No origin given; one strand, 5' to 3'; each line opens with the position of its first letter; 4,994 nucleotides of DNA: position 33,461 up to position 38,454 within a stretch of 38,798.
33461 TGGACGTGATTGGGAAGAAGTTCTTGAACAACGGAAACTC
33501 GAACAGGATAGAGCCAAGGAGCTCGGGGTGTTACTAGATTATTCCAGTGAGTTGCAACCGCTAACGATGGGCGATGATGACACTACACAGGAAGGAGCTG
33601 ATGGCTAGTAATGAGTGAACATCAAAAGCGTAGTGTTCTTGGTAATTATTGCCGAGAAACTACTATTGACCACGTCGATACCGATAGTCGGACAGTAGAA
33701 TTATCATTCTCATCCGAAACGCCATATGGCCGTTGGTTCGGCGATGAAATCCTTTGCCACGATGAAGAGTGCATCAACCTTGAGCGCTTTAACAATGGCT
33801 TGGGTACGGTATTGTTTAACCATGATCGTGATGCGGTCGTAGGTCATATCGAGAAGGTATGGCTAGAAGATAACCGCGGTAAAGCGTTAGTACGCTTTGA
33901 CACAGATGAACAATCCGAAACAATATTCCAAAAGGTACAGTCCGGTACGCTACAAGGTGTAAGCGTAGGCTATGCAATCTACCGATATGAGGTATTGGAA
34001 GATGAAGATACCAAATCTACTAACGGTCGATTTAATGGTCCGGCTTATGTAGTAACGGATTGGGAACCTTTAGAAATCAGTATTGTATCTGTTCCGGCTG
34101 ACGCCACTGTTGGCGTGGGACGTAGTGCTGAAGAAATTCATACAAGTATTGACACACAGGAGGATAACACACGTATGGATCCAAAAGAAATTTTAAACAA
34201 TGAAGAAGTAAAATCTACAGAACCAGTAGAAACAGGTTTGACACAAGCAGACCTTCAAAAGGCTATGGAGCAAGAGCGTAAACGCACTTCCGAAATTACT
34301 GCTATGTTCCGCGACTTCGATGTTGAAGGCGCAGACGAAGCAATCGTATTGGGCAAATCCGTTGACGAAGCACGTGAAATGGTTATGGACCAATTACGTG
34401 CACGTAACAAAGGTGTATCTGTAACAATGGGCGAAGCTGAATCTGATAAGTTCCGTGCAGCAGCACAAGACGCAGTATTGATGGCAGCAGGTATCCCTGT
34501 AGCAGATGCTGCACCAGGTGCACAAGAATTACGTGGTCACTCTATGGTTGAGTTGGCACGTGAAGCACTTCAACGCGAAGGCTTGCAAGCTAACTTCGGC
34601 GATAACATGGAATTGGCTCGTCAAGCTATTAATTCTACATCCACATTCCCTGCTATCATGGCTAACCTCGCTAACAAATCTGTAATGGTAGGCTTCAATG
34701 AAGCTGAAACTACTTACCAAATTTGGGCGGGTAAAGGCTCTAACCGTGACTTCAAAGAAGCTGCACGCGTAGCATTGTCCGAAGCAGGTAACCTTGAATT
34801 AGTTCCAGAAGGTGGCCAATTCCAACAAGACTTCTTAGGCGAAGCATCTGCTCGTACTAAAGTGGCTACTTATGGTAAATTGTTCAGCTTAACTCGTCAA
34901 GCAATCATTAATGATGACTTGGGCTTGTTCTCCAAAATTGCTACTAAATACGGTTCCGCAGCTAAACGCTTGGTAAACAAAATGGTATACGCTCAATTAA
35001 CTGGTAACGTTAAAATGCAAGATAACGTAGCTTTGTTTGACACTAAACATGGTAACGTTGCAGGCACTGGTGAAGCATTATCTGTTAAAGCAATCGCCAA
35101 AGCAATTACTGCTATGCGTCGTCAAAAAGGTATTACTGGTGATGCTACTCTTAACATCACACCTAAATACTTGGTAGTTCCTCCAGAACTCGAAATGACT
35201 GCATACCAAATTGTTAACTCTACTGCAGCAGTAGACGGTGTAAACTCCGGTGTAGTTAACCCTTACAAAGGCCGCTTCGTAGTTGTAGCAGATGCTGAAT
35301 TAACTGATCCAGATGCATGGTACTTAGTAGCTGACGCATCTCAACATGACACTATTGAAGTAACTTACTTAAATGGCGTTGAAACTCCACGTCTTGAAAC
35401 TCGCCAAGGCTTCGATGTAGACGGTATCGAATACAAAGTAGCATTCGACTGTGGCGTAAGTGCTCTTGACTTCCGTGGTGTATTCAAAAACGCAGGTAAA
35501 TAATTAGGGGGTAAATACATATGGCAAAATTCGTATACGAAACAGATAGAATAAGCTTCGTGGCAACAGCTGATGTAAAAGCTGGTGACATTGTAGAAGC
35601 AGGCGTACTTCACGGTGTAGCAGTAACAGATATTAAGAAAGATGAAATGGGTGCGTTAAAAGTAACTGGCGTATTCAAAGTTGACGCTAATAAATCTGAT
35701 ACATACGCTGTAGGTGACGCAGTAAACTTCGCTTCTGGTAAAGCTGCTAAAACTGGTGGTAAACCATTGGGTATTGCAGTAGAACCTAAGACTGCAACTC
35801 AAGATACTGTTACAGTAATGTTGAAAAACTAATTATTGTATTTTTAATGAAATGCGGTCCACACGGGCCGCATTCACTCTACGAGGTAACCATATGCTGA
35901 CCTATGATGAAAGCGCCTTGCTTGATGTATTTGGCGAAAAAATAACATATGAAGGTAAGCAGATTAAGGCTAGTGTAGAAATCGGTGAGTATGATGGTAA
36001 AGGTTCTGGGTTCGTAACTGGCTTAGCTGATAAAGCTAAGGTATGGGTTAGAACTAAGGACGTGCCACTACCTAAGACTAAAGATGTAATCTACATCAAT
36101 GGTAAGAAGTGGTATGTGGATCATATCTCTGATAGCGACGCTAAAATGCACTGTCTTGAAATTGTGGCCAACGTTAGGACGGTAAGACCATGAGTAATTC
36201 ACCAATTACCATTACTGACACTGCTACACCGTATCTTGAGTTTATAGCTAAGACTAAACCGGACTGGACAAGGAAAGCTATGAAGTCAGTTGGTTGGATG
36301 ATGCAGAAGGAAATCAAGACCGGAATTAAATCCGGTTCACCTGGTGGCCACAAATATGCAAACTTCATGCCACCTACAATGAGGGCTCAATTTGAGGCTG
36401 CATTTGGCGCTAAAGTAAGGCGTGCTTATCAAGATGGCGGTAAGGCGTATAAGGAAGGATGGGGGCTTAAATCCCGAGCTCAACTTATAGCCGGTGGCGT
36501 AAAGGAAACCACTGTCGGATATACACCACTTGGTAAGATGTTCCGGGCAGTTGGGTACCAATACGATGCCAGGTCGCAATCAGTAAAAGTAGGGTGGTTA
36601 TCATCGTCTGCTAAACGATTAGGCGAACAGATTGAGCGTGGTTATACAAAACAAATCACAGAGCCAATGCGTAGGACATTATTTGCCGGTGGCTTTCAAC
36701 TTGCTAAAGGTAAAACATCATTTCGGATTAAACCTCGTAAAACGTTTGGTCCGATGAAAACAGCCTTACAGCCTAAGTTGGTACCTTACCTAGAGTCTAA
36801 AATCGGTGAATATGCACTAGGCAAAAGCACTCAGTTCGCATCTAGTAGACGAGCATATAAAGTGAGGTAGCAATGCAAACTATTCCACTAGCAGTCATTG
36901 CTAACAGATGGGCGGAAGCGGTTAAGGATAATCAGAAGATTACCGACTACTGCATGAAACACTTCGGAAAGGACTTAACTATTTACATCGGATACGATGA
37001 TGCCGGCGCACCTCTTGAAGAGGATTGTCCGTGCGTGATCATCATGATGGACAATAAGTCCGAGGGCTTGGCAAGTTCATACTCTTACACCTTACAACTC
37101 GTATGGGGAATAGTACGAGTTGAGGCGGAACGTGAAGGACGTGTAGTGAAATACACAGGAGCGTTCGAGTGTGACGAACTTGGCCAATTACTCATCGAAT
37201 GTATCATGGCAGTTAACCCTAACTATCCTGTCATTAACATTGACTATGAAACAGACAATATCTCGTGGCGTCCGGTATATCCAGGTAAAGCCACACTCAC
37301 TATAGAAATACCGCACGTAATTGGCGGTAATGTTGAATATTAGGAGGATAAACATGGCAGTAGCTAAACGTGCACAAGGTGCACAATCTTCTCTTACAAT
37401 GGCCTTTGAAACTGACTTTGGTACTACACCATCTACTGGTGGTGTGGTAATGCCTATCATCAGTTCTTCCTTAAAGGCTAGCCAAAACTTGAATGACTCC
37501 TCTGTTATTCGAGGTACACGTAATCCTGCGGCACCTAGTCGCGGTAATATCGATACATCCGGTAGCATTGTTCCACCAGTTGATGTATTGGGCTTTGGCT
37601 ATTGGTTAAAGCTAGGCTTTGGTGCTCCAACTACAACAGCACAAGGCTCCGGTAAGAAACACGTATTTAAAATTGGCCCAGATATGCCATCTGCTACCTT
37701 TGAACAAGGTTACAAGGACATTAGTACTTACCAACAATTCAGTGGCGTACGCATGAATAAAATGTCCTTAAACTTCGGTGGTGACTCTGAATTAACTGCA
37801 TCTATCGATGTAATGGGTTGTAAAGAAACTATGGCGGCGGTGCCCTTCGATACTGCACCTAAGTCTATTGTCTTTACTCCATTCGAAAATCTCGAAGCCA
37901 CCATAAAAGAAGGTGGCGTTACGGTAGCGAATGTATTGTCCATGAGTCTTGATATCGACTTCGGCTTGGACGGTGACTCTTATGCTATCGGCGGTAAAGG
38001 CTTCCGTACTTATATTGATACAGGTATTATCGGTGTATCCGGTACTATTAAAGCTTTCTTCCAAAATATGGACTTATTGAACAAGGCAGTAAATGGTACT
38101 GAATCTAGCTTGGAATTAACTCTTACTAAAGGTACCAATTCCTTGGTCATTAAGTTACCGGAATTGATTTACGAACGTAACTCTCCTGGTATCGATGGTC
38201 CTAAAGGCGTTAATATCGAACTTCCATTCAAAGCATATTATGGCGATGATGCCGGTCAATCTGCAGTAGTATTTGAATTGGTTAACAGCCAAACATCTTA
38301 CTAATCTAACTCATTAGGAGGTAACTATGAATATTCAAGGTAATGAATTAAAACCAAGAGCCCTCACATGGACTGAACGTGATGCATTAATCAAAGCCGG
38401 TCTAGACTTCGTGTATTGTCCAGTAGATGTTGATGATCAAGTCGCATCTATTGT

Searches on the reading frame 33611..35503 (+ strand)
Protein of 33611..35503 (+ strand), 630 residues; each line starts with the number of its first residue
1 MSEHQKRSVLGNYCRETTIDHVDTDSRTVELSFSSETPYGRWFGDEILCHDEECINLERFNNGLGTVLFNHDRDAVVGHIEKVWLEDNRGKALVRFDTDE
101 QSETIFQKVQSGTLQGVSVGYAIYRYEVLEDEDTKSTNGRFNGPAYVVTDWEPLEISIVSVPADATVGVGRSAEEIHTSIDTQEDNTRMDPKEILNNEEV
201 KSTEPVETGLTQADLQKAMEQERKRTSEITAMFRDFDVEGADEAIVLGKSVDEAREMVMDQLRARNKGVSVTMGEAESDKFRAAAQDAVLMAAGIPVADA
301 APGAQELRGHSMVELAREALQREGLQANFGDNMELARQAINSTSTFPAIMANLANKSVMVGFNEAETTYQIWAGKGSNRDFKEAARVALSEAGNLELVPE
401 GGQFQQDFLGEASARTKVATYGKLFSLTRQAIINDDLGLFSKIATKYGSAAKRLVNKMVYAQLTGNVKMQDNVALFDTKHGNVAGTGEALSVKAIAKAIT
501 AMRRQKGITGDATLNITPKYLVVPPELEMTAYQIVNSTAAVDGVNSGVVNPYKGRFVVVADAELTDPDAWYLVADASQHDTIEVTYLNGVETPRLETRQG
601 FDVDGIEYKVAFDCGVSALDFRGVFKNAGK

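Call 39: search_protein_families(library=phrogs, proteins=[window:33611-35503:+], max_evalue=0.00001)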
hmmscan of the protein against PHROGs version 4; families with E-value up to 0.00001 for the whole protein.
window:33611-35503:+ (630 aa): 9 families
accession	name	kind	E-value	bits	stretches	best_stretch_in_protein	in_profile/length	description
phrog_4523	-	head and packaging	3e-229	764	1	1-630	4-644/644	major head and protease protein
phrog_133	-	head and packaging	6.3e-106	356.6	1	174-629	201-667/668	head maturation protease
phrog_617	-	head and packaging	2.6e-54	186.2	1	13-311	12-306/626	major head protein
phrog_26519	-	unknown function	3.2e-39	135.6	1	442-627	4-190/192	-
phrog_29592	-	unknown function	5.1e-36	125.2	1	367-627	618-888/893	-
phrog_80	-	head and packaging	3.8e-16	60.4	1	22-239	231-447/607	head maturation protease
phrog_371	-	head and packaging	8.7e-15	55.8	1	486-560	231-299/303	major head protein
phrog_11321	-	unknown function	6.4e-13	49.9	1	55-166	24-133/327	-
phrog_3244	-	head and packaging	2e-08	35.3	1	67-254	73-262/326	head maturation protease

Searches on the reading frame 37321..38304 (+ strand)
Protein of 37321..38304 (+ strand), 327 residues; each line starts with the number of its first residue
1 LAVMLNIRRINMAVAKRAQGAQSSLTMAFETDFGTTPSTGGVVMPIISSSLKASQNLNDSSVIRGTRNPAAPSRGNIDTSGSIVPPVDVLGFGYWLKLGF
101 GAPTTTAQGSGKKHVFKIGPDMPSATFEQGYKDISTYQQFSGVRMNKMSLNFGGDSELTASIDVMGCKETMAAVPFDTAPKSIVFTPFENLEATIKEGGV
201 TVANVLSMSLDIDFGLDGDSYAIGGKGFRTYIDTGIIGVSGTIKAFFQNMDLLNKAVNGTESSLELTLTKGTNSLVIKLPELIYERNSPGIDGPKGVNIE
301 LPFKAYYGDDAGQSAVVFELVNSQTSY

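Call 39: search_protein_families(library=phrogs, proteins=[window:37321-38304:+], max_evalue=0.00001)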
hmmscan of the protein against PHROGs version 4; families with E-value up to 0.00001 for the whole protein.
window:37321-38304:+ (327 aa): 1 family
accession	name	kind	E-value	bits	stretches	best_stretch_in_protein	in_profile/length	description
phrog_290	-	tail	1.6e-66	226.3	1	10-327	6-336/411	minor tail protein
